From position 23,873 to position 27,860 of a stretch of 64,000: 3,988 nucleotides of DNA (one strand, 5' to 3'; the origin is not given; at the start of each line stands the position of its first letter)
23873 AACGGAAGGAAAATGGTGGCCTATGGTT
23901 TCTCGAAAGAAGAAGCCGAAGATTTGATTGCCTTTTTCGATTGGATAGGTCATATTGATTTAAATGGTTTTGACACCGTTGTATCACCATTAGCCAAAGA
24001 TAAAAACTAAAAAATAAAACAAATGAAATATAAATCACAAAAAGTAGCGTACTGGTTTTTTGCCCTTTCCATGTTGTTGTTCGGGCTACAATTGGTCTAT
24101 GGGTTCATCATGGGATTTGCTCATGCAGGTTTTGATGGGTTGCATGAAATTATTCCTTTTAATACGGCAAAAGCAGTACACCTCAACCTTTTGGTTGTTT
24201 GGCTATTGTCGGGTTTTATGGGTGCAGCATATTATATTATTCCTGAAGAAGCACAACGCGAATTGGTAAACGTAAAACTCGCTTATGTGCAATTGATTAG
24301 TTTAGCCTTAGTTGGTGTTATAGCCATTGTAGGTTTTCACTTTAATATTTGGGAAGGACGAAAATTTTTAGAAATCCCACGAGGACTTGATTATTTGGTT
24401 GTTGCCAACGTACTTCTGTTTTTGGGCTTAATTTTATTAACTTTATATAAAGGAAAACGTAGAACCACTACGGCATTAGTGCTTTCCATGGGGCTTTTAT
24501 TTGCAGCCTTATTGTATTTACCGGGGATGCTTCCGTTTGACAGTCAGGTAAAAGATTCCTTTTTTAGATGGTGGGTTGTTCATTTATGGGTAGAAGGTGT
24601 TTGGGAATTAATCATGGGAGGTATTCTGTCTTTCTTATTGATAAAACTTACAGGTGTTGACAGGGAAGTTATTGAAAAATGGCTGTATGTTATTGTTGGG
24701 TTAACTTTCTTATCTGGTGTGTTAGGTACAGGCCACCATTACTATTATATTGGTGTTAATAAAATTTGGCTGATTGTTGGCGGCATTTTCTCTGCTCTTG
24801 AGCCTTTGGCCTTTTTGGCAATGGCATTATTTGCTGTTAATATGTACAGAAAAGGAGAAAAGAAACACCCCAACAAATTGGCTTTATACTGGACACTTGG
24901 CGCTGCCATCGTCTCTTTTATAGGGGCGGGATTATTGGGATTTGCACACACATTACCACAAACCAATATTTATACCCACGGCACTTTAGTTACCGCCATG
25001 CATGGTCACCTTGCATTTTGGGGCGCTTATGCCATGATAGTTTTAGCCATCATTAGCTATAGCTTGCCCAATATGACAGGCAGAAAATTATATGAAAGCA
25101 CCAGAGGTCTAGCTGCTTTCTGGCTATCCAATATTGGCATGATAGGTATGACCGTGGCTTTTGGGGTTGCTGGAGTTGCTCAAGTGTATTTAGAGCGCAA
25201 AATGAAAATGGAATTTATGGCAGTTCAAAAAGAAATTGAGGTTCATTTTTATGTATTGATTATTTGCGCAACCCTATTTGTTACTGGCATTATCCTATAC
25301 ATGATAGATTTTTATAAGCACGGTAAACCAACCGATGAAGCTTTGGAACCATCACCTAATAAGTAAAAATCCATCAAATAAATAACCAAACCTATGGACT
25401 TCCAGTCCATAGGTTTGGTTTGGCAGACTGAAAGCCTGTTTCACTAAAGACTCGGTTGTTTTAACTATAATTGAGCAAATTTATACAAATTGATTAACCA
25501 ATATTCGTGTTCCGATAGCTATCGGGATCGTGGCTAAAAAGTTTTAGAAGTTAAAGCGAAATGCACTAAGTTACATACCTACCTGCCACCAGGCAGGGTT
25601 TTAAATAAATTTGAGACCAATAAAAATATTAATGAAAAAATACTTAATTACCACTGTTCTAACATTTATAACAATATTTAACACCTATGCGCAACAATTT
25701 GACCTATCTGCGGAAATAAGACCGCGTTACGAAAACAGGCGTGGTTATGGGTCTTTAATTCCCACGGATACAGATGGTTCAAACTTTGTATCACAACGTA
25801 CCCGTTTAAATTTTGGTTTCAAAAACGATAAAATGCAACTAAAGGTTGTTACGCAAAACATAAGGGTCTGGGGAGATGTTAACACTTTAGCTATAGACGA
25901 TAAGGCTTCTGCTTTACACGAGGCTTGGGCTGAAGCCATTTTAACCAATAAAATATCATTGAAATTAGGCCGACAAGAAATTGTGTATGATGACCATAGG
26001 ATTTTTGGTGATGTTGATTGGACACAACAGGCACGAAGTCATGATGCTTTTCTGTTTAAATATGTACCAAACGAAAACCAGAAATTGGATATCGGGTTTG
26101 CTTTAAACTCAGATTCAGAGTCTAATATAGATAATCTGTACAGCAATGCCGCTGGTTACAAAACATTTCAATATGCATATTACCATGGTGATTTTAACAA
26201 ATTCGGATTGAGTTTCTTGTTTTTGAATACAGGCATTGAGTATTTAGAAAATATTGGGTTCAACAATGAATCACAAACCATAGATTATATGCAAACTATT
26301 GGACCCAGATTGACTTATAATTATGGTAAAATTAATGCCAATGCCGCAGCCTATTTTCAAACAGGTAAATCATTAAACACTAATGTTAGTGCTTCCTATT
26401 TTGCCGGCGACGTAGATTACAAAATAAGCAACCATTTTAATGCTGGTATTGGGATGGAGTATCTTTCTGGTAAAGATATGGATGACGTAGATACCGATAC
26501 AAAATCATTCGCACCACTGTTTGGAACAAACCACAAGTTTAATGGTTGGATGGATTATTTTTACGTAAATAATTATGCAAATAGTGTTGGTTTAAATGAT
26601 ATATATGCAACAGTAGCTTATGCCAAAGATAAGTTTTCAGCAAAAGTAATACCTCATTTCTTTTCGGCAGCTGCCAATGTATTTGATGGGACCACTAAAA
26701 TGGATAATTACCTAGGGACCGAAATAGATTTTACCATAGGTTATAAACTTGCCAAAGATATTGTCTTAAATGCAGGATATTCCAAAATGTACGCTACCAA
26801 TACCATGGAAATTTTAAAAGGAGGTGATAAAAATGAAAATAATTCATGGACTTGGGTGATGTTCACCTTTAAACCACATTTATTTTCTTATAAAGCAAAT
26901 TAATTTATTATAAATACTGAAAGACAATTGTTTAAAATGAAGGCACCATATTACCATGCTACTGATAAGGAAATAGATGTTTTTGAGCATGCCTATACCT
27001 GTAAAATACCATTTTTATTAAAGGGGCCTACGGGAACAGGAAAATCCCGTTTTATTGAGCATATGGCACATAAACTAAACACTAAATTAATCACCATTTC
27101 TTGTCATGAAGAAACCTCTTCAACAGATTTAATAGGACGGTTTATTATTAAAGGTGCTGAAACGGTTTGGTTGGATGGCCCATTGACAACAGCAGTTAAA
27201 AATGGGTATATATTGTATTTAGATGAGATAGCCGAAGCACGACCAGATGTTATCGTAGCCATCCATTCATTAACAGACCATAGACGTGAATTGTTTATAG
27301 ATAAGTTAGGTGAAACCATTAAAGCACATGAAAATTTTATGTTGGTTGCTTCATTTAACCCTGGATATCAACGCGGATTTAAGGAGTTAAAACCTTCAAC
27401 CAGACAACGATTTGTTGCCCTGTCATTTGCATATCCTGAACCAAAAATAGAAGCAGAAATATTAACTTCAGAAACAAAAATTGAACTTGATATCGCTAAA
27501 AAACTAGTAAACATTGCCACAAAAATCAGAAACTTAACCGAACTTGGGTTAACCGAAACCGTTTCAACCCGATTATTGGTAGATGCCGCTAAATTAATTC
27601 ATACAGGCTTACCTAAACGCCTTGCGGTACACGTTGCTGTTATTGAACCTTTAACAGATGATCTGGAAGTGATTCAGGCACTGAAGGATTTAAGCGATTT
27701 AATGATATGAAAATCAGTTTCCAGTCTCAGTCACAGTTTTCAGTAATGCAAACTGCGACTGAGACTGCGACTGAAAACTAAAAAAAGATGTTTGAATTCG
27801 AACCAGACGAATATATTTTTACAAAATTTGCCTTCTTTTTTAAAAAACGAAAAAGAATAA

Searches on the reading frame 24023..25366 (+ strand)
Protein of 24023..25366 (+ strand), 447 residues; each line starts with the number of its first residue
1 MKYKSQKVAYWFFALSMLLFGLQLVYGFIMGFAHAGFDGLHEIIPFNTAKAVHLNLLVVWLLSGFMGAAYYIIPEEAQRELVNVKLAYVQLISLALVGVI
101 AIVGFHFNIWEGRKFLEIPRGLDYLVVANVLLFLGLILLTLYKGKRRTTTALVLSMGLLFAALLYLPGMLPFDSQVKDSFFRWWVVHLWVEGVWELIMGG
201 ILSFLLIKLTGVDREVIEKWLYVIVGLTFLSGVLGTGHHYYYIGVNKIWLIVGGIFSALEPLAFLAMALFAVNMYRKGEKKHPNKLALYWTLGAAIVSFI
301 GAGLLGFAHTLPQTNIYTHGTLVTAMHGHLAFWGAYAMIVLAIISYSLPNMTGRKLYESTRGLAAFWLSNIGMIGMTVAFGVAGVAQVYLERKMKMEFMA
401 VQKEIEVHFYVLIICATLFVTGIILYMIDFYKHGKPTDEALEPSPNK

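Call 5: search_protein_families(library=pfam, proteins=[window:24023-25366:+])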
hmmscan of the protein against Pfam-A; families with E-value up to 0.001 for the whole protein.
window:24023-25366:+ (447 aa): 1 family
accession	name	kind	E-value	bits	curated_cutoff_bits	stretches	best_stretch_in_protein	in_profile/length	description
PF00115.25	COX1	-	5.6e-59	200.6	34.8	1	7-417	1-435/436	Cytochrome C and Quinol oxidase polypeptide I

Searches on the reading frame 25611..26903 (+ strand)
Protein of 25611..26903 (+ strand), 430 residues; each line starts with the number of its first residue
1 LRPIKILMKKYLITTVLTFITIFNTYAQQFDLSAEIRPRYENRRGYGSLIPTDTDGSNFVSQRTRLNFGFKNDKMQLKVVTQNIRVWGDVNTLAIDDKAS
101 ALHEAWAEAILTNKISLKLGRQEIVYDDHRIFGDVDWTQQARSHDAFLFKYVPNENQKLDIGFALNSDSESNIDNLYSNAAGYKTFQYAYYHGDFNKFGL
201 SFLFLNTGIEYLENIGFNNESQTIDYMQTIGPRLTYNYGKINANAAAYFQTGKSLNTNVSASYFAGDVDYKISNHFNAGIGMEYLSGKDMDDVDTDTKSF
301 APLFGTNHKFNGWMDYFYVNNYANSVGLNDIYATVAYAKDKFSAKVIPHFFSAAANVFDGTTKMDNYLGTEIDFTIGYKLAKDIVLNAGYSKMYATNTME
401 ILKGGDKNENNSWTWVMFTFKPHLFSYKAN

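Call 5: search_protein_families(library=pfam, proteins=[window:25611-26903:+])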
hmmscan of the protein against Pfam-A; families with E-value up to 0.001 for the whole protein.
window:25611-26903:+ (430 aa): 1 family
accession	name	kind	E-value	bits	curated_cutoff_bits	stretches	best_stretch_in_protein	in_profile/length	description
PF13372.12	Alginate_exp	-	1.4e-11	44.3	25.2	1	32-400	5-382/395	Alginate export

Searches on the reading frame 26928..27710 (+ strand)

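Call 12: search_protein_families(library=pfam, proteins=[window:26928-27710:+])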
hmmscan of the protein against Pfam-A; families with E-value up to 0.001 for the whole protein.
window:26928-27710:+ (260 aa): 11 families
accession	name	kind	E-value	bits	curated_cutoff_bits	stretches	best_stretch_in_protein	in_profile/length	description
PF07728.20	AAA_5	-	1.8e-34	119.1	22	1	29-162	2-139/139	AAA domain (dynein-related subfamily)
PF08406.16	CbbQ_C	-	2.3e-29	101.9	20.6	1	175-257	1-83/85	CbbQ/NirQ/NorQ C-terminal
PF07726.17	AAA_3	-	6.3e-07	29.8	27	1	30-163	3-130/131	ATPase family associated with various cellular activities (AAA)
PF00004.35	AAA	-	4.9e-06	27.5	21.2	1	30-108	2-73/131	ATPase family associated with various cellular activities (AAA)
PF12774.13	AAA_6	-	5.4e-05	22.8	25.2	0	13-68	19-74/327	Hydrolytic ATP binding site of dynein motor region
PF12775.13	AAA_7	-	0.00011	22.2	25.8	1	20-68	27-78/181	P-loop containing dynein motor region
PF13173.12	AAA_14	-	0.00014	22.3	27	1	29-122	5-91/129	AAA domain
PF13401.12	AAA_22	-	0.00017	22.3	27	1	30-71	9-53/130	AAA domain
PF00158.32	Sigma54_activat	-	0.00023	21.3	20.2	0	14-144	10-142/168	Sigma-54 interaction domain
PF01078.27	Mg_chelatase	-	0.00034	20.5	20.3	0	78-146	94-159/207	Magnesium chelatase, subunit ChlI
PF07724.20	AAA_2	-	0.00041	20.9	27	1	27-132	4-113/166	AAA domain (Cdc48 subfamily)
